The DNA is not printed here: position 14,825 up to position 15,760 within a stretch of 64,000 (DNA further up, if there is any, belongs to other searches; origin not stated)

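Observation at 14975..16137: Two-gene cassette: nucleoside 2-deoxyribosyltransferase-like enzyme translationally coupled to a multi-TM protein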

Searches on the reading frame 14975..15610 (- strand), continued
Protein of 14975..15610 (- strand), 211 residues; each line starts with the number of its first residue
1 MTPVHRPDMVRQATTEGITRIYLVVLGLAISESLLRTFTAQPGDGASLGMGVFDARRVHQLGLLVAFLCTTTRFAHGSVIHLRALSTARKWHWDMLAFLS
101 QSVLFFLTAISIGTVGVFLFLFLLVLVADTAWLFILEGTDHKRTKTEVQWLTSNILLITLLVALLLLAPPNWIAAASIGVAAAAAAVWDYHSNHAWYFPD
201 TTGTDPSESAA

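Call 98: find_encoding_contigs(protein=P0275, flank=7000, max_places=5)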
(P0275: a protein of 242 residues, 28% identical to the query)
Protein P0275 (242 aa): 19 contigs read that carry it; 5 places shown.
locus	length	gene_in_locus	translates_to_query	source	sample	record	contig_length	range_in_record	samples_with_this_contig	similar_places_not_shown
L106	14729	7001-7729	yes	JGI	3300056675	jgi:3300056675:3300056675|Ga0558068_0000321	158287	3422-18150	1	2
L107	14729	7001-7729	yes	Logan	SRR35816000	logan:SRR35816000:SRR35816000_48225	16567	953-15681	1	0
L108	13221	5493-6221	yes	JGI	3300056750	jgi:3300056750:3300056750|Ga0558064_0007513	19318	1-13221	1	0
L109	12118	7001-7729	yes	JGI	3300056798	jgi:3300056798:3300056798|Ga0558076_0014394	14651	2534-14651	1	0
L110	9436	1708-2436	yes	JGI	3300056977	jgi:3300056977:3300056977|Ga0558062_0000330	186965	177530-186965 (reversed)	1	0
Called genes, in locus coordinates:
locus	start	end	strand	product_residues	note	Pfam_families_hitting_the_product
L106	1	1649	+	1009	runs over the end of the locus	PF00271:Helicase_C, PF13020:NOV_C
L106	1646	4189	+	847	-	PF06634:DUF1156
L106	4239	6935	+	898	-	PF04465:DUF499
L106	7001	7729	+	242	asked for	-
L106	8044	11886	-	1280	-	PF20698:PIN-TPR-GreABC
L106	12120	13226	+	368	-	-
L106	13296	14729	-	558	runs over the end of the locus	-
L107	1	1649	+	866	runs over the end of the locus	?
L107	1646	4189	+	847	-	PF06634:DUF1156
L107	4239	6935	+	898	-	PF04465:DUF499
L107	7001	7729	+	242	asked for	-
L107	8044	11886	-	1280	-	PF20698:PIN-TPR-GreABC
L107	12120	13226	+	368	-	-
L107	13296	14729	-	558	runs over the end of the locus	-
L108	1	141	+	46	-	?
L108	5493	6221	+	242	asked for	-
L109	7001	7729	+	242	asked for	-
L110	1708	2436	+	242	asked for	-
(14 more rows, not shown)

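Call 102: fold_search(model_id=the predicted structure, library=viral)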
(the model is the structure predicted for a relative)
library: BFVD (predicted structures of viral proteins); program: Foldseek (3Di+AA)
matches with E <= 10: 396; with E <= 0.001: 0
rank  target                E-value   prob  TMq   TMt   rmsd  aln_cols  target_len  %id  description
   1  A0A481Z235            3.5e-02  0.96  0.36  0.29  17.7       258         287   12  Uncharacterized protein [Pithovirus LCPAC101]
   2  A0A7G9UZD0            2.0e-01  0.57  0.29  0.26  11.6       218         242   11  Membrane protein [Gordonia Phage Sephiroth]
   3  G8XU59                2.2e-01  0.21  0.19  0.17  20.2       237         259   12  Membrane protein US19 [Simian cytomegalovirus (strain Colburn)]
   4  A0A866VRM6            2.3e-01  0.57  0.32  0.26  20.5       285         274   13  G protein-coupled receptor-6.3 [Elephant endotheliotropic herpesvirus 3A]
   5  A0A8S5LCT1            2.7e-01  0.60  0.29  0.34  12.2       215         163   12  Uncharacterized protein [Siphoviridae sp. ctMS01]
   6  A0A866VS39            2.8e-01  0.30  0.24  0.18  24.3       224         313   10  G protein-coupled receptor-6.2 [Elephant endotheliotropic herpesvirus 3A]
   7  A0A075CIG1            3.0e-01  0.94  0.41  0.31   9.7       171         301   12  Leukocyte surface antigen CD47 [Goatpox virus FZ]
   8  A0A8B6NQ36            3.1e-01  0.28  0.24  0.21  22.8       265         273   13  G-protein coupled receptor 12 [Elephant endotheliotropic herpesvirus 1A]
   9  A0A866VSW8            3.6e-01  0.89  0.42  0.30  21.1       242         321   10  G protein-coupled receptor-4A [Elephant endotheliotropic herpesvirus 3A]
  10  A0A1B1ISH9            4.3e-01  0.33  0.29  0.24  23.3       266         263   10  (no name in the UniProt tables at hand)
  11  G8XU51                4.3e-01  0.23  0.26  0.24  22.0       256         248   12  Membrane protein US12 [Simian cytomegalovirus (strain Colburn)]
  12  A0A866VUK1            4.9e-01  0.57  0.37  0.30  20.3       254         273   13  G protein coupled receptor 3 [Elephant endotheliotropic herpesvirus 1A]
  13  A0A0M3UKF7            5.6e-01  0.25  0.26  0.22  21.3       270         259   10  Uncharacterized protein [Mycobacterium phage Archie]
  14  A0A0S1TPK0            6.1e-01  0.30  0.32  0.21  24.7       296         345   11  G protein-coupled receptor-6.4 [Elephant endotheliotropic herpesvirus 4]
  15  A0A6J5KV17            6.1e-01  0.11  0.18  0.15  55.1       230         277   10  Uncharacterized protein [uncultured Caudovirales phage]
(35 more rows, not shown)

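Call 104: find_encoding_contigs(protein=P0138, flank=8000, max_places=4)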
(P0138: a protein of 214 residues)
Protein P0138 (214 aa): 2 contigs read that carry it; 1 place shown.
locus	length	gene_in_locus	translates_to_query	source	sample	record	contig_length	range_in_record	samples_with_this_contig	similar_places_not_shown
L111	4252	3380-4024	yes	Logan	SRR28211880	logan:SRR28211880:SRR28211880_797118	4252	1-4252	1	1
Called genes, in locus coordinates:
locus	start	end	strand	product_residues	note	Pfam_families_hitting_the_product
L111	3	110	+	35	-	?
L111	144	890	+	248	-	-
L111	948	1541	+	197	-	-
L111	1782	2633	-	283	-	-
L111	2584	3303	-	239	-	-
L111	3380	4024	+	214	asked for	-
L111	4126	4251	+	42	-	?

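Call 109: search_protein_families(library=padloc, proteins=[L106:1646-4189:+, L106:4239-6935:+, L106:8044-11886:-, L106:12120-13226:+, L098:11553-13409:-, L098:13419-14297:-, L097:4459-5925:-, L097:6154-7662:-, L102:870-1856:+, L102:3291-5018:+], max_evalue=0.00001)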
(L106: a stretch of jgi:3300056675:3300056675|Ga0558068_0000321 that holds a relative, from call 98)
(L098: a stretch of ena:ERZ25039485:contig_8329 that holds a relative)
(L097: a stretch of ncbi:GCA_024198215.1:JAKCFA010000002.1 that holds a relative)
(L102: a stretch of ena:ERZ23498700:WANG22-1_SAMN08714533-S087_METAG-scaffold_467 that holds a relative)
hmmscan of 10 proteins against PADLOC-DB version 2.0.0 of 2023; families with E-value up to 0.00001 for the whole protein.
L106:1646-4189:+ (847 aa): 7 families
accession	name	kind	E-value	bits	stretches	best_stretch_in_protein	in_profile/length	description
PDLC00660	HmaB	-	0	1292.1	1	1-754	1-758/967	DNA-adenine methylase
PDLC00661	HmaB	-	0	1205.9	1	4-754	3-758/973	DNA-adenine methylase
PDLC03352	MTase_II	-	5.3e-33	111.9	2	419-597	413-599/1023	Type II methyltransferase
PDLC03233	MTase_II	-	8.9e-31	105.2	1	414-744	354-668/731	Type II methyltransferase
PDLC02189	DUF1156_MTase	-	2.1e-27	93.7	2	477-747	468-705/944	-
PDLC03314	MTase_II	-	5.4e-19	65.8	2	472-727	460-686/944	Type II methyltransferase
PDLC03322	MTase_II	-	6.3e-06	23.3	0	145-182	67-104/446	Type II methyltransferase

L106:4239-6935:+ (898 aa): 2 families
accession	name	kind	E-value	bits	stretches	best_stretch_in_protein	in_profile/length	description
PDLC00662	HmaC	-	0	1281.2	1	1-898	58-940/941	AAA+ ATPase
PDLC02192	DUF499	-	1.9e-32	110.1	1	1-630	48-634/1022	-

L106:8044-11886:- (1280 aa): 0 families

L106:12120-13226:+ (368 aa): 0 families

L098:11553-13409:- (618 aa): 92 families (the best 25 are shown)
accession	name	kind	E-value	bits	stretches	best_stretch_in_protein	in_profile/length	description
PDLC00270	PtuA1|PtuA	-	8.3e-252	835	1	1-618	1-627/627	AAA ATPase domain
PDLC00307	PtuA1|PtuA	-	5.9e-147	488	1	213-616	2-422/424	AAA ATPase domain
PDLC02980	AriA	-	8.9e-24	83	1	235-509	1-304/304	-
PDLC00304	PtuA1|PtuA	-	1.5e-23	81.6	1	411-600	244-420/444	AAA ATPase domain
PDLC00271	PtuA1|PtuA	-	4.9e-22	77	1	458-596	278-396/421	AAA ATPase domain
PDLC02913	ATPase_I-A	-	6.2e-22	76.4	1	461-596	366-485/508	-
PDLC00305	PtuA1|PtuA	-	4.5e-21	73.6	1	412-571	200-348/392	AAA ATPase domain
PDLC00278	PtuA1|PtuA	-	4.3e-20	70.4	1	416-601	246-415/436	AAA ATPase domain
PDLC00295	PtuA1|PtuA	-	1.7e-19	68.3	1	417-594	252-415/451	AAA ATPase domain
PDLC00299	PtuA1|PtuA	-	2.6e-19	67.6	1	461-595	380-503/535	AAA ATPase domain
PDLC00301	PtuA1|PtuA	-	8.5e-19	65.8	1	459-570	282-382/429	AAA ATPase domain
PDLC00310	PtuA1|PtuA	-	1.3e-18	65.3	1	413-602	246-422/443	AAA ATPase domain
PDLC00269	PtuA1|PtuA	-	6.7e-18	63.2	1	450-582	288-412/446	AAA ATPase domain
PDLC00284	PtuA1|PtuA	-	6.9e-18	62.8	1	460-594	393-517/545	AAA ATPase domain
PDLC00290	PtuA1|PtuA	-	1e-17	62.6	1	373-594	203-393/414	AAA ATPase domain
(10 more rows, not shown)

L098:13419-14297:- (292 aa): 40 families (the best 25 are shown)
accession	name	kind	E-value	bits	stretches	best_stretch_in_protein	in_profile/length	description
PDLC03387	MTase_II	-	8.4e-82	272.6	1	26-290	12-276/289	Type II methyltransferase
PDLC03252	MTase_II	-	2.7e-57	192.8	1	28-283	93-347/365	Type II methyltransferase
PDLC03316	MTase_II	-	1.5e-39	134.1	2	12-105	25-115/390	Type II methyltransferase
PDLC03336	MTase_II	-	2.3e-39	133.7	1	21-203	24-189/421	Type II methyltransferase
PDLC03303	MTase_II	-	6.7e-33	112.1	2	27-111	5-89/668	Type II methyltransferase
PDLC03309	MTase_II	-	1.7e-30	104.1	1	36-282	95-336/353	Type II methyltransferase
PDLC03353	MTase_II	-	1.1e-29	101.8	2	153-287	101-248/260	Type II methyltransferase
PDLC03371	MTase_II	-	1.9e-25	87.9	1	153-291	106-254/260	Type II methyltransferase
PDLC03350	MTase_II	-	4.1e-24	83.5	2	162-284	164-290/312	Type II methyltransferase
PDLC03299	MTase_II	-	2.8e-22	77.6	2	231-284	199-252/296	Type II methyltransferase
PDLC03260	MTase_II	-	4.4e-17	60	2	27-103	11-82/349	Type II methyltransferase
PDLC03265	MTase_II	-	6.5e-17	59.9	2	28-100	27-98/333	Type II methyltransferase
PDLC03259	MTase_II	-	3.4e-16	57.1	1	39-285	16-251/423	Type II methyltransferase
PDLC03320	MTase_II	-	1.6e-15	55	1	230-288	215-273/289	Type II methyltransferase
PDLC03230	MTase_II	-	4.8e-15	53.7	1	27-107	37-110/360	Type II methyltransferase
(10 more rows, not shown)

L097:4459-5925:- (488 aa): 1 family
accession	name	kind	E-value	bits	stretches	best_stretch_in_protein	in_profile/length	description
PDLC04140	mad8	-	5.3e-12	43.9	0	256-351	22-131/314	mads_8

L097:6154-7662:- (502 aa): 0 families

L102:870-1856:+ (328 aa): 15 families
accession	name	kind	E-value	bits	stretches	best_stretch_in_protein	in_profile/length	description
PDLC00808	Cyclase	-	2e-115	383.5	1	10-326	3-322/325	oligonucleotide-cyclase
PDLC00823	Cyclase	-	4.1e-26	90.3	1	33-240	24-214/285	oligonucleotide-cyclase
PDLC00791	Cyclase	-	4.4e-22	76.7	1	31-326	26-338/345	oligonucleotide-cyclase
PDLC00803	Cyclase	-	1.2e-21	75.6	1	33-301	19-245/253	oligonucleotide-cyclase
PDLC00822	Cyclase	-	6.8e-15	53.3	2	169-326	203-342/375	oligonucleotide-cyclase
PDLC00776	Cyclase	-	2e-13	48.4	1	33-224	20-201/287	oligonucleotide-cyclase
PDLC00773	Cyclase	-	5.5e-13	47.2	1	58-326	45-294/334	oligonucleotide-cyclase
PDLC00774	Cyclase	-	1.7e-12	45.2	1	22-199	12-185/316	oligonucleotide-cyclase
PDLC00818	Cyclase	-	2.5e-12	45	0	175-326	171-292/322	oligonucleotide-cyclase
PDLC00796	Cyclase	-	2.1e-11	41.8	1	21-246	8-231/432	oligonucleotide-cyclase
PDLC00802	Cyclase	-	7e-10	36.6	0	16-92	8-87/332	oligonucleotide-cyclase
PDLC00809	Cyclase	-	1e-09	36.4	1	36-326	22-292/295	oligonucleotide-cyclase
PDLC00793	Cyclase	-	3.2e-08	31.2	1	20-327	10-298/462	oligonucleotide-cyclase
PDLC00810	Cyclase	-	8.6e-08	30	1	54-323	43-293/335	oligonucleotide-cyclase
PDLC00787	Cyclase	-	1.4e-06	25.9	1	18-326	8-301/333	oligonucleotide-cyclase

L102:3291-5018:+ (575 aa): 9 families
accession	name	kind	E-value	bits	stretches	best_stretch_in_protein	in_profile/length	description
PDLC02018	Effector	-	1.1e-97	325.8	1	52-571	2-496/498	SAVED_peptidaseM48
PDLC00754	Effector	-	1.4e-23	81.2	2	355-559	386-591/598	Peptidase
PDLC02012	SAVED5--SAVED_TIR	-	7.5e-14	49.6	1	52-266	205-398/404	-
PDLC01997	SAVED1--SAVED_HNH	-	5.9e-10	37.2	1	52-257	171-365/368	-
PDLC00749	Effector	-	1.8e-09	35.1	1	53-258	193-392/395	Endonuclease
PDLC00739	Effector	-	1.2e-07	29.4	1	56-241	180-355/378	Endonuclease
PDLC02016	SAVED_CHAT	-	9.3e-07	26.1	1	50-257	69-277/498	-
PDLC00746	Effector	-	1.2e-06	25.8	1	53-247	185-373/389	Endonuclease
PDLC00728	Effector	-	2.9e-06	24.5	1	76-237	224-385/432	TIR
